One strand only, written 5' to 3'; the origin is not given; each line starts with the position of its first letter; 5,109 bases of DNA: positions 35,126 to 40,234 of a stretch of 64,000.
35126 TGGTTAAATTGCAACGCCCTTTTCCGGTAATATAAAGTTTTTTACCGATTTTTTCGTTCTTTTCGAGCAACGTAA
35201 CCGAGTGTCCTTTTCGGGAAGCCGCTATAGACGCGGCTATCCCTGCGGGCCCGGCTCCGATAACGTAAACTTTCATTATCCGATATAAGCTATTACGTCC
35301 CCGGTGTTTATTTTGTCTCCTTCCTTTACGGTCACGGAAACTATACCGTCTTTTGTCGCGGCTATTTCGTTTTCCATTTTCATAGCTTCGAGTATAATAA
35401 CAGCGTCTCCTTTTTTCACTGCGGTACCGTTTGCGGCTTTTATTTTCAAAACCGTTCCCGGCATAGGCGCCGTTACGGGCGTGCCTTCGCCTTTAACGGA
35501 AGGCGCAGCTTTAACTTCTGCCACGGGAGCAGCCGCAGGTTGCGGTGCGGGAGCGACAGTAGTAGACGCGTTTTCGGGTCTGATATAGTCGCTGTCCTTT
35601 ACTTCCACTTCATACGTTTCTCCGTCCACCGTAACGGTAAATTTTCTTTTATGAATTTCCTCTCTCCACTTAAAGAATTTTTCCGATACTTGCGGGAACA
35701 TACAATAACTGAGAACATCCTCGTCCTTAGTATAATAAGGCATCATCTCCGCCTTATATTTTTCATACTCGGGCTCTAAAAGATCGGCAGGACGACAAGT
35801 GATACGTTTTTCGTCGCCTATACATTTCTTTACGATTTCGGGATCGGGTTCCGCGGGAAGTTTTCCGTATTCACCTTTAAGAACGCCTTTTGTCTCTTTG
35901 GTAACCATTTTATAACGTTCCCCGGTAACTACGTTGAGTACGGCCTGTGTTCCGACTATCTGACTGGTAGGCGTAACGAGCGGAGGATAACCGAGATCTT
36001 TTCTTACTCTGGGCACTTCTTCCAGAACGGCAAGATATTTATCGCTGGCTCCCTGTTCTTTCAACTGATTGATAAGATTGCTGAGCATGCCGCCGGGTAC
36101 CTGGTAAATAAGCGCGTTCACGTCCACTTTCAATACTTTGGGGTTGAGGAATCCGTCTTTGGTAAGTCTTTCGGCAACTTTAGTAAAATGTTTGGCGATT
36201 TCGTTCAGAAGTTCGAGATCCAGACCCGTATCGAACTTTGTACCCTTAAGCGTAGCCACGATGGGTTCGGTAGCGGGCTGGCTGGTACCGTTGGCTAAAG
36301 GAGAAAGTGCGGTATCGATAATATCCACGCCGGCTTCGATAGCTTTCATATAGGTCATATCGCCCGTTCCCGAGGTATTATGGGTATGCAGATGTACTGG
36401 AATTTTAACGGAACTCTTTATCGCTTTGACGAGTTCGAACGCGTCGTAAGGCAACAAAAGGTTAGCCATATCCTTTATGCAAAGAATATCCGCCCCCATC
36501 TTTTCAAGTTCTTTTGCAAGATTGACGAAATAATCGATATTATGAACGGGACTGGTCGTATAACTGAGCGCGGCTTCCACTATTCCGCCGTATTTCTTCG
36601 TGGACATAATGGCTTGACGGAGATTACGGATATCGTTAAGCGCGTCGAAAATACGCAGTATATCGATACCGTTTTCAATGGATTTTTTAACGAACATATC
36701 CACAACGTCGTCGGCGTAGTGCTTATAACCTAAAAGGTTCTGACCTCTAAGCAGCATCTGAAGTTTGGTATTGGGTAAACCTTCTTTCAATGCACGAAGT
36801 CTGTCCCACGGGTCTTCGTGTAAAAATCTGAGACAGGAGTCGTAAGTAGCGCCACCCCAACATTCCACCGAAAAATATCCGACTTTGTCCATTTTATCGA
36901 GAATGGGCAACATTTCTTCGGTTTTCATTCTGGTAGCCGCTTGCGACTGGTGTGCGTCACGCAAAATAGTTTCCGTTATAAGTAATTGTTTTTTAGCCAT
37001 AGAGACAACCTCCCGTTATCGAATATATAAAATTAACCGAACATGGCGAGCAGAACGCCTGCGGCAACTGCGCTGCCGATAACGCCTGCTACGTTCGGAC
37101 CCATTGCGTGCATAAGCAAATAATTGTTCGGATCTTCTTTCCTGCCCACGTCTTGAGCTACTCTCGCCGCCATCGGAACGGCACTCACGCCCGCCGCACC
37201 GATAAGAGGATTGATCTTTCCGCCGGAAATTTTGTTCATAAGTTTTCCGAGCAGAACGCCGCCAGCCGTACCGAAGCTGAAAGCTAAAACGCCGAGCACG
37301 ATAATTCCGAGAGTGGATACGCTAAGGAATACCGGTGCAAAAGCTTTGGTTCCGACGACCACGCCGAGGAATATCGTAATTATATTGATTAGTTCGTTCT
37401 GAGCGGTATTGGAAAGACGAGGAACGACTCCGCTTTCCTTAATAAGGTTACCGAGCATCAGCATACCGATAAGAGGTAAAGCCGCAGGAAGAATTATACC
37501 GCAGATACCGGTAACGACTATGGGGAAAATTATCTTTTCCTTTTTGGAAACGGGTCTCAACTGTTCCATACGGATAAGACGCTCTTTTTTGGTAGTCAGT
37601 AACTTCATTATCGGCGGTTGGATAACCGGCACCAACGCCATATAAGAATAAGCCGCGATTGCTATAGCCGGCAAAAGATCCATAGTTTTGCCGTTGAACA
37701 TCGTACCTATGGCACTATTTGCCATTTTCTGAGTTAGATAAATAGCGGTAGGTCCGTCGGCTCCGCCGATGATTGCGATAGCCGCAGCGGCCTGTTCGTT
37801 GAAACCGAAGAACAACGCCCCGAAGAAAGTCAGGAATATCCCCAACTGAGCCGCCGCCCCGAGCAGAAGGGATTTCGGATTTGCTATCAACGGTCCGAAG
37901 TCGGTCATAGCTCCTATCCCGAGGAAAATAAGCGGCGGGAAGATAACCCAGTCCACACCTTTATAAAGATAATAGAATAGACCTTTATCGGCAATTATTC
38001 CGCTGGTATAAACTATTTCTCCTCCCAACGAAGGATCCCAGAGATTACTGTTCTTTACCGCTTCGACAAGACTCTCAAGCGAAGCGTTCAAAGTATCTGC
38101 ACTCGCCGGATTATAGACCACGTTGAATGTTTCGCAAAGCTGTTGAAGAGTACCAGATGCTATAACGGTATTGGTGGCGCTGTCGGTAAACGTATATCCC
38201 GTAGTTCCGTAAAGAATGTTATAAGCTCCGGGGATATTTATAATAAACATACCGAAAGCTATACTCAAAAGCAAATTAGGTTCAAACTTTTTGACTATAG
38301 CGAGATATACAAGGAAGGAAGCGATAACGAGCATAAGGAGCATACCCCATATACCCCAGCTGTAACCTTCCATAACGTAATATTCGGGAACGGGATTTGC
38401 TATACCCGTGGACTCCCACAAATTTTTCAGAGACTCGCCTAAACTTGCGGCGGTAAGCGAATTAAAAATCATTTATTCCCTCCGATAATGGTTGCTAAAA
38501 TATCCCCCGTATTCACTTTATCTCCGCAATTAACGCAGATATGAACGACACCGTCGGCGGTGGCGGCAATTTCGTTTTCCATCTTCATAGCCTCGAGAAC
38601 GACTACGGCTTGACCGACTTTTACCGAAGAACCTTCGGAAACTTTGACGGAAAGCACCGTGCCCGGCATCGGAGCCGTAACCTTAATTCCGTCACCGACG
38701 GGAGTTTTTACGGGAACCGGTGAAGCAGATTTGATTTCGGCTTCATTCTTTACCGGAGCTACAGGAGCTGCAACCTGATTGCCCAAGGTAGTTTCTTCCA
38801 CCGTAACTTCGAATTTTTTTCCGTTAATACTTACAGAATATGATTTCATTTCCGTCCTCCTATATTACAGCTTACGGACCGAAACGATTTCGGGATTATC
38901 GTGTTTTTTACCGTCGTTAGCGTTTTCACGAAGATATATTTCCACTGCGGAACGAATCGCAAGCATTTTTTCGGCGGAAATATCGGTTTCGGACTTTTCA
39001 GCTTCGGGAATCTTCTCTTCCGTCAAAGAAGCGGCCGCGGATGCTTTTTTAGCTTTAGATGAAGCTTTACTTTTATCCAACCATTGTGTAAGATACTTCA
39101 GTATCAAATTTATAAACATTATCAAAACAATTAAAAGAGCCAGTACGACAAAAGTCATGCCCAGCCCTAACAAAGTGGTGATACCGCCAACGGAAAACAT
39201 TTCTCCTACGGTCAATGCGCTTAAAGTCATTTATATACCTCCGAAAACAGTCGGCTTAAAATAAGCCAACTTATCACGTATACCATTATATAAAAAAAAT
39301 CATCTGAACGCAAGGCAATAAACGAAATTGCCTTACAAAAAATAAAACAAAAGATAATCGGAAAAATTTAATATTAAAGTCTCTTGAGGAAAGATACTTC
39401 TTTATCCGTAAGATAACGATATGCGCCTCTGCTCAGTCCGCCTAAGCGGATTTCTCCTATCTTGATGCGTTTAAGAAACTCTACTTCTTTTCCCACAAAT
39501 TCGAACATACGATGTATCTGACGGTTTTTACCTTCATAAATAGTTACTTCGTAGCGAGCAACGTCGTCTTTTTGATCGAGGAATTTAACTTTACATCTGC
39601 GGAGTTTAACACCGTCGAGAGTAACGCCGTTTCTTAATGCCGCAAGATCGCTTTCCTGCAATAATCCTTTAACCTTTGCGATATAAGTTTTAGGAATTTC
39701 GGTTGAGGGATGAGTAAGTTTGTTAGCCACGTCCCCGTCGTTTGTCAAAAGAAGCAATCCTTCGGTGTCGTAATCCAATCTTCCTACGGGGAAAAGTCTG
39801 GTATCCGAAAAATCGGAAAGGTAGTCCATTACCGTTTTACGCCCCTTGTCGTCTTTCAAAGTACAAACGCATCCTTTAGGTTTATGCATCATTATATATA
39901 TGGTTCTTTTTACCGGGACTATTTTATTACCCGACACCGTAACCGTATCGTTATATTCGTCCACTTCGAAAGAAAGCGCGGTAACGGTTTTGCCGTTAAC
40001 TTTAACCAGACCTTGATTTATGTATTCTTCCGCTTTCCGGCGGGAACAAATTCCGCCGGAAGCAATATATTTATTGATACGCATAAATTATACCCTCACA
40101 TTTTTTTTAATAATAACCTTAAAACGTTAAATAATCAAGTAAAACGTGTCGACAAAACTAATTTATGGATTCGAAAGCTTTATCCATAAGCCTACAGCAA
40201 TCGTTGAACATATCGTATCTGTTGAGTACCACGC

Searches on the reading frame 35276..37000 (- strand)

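Call 35: search_protein_families(library=pfam, proteins=[window:35276-37000:-])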
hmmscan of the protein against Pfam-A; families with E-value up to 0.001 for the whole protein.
window:35276-37000:- (574 aa): 5 families
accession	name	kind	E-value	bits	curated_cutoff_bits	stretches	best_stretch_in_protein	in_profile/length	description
PF02436.23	PYC_OADA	-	3.4e-58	197.2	27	1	298-472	3-197/201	Conserved carboxylase domain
PF00364.28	Biotin_lipoyl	-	8.1e-17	61.3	22.1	1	508-573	2-73/73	Biotin-requiring enzyme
PF00682.25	HMGL-like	-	1.7e-16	60.8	29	1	8-269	4-257/260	HMGL-like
PF13533.13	Biotin_lipoyl_2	-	8.9e-08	32.2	29.8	1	553-573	11-31/32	Biotin-lipoyl like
PF01551.29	Peptidase_M23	-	1.3e-05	25.7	28.7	1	505-574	12-73/96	Peptidase family M23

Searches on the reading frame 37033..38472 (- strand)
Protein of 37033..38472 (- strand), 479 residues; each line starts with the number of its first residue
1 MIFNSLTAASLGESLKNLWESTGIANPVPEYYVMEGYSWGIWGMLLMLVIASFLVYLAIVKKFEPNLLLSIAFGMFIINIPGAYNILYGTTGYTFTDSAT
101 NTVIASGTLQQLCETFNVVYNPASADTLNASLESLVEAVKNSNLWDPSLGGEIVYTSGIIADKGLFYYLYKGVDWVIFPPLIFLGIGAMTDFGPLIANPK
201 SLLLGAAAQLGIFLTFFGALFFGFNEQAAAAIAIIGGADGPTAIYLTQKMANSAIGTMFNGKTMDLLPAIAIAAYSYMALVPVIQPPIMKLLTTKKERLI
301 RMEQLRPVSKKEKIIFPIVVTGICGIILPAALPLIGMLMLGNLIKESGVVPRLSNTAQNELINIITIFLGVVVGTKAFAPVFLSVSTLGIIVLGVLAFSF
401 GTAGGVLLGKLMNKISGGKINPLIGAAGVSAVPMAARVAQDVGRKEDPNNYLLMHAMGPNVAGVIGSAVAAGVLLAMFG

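Call 35: search_protein_families(library=pfam, proteins=[window:37033-38472:-])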
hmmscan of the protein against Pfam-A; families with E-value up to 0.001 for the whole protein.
window:37033-38472:- (479 aa): 1 family
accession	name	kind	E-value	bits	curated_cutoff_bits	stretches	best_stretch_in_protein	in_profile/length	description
PF03977.18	OAD_beta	-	2.7e-151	504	31.6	1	44-478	2-349/349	Na+-transporting oxaloacetate decarboxylase beta subunit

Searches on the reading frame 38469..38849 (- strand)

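Call 35: search_protein_families(library=pfam, proteins=[window:38469-38849:-])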
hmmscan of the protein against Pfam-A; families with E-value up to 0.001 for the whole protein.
window:38469-38849:- (126 aa): 4 families
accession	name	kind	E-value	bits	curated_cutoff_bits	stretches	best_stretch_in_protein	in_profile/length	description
PF00364.28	Biotin_lipoyl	-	1.2e-18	67.1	22.1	1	56-121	2-73/73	Biotin-requiring enzyme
PF13533.13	Biotin_lipoyl_2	-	1.6e-08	34.6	29.8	1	55-81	1-27/32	Biotin-lipoyl like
PF16576.10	HlyD_D23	-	0.00044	20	30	0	53-86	107-140/214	Barrel-sandwich domain of CusB or HlyD membrane-fusion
PF13437.12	HlyD_3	-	0.00066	20.8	22.2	0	56-87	1-32/106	HlyD family secretion protein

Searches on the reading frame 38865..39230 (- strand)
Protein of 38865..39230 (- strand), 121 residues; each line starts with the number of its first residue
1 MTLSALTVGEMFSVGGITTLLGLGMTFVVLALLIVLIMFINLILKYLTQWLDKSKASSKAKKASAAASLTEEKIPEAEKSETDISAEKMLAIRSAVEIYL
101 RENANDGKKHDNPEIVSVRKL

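Call 34: search_protein_families(library=pfam, proteins=[window:38865-39230:-])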
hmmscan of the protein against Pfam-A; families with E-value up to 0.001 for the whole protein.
window:38865-39230:- (121 aa): 1 family
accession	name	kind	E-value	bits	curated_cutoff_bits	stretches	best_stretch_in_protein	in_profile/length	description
PF04277.18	OAD_gamma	-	4.6e-10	40.5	27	1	15-97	3-73/76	Oxaloacetate decarboxylase, gamma chain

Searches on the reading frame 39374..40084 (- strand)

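Call 34: search_protein_families(library=pfam, proteins=[window:39374-40084:-])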
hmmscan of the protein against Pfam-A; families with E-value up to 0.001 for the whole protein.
window:39374-40084:- (236 aa): 3 families
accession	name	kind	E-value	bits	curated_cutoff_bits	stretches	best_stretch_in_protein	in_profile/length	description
PF00849.27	PseudoU_synth_2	-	7.1e-27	94.9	26.8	1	63-195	2-151/152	RNA pseudouridylate synthase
PF01479.30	S4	-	7.6e-12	45.2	22.8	1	1-43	1-44/48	S4 domain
PF22421.1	SYY_C-terminal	-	0.00082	19.7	27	0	12-45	31-64/83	Tyrosine--tRNA ligase SYY-like C-terminal domain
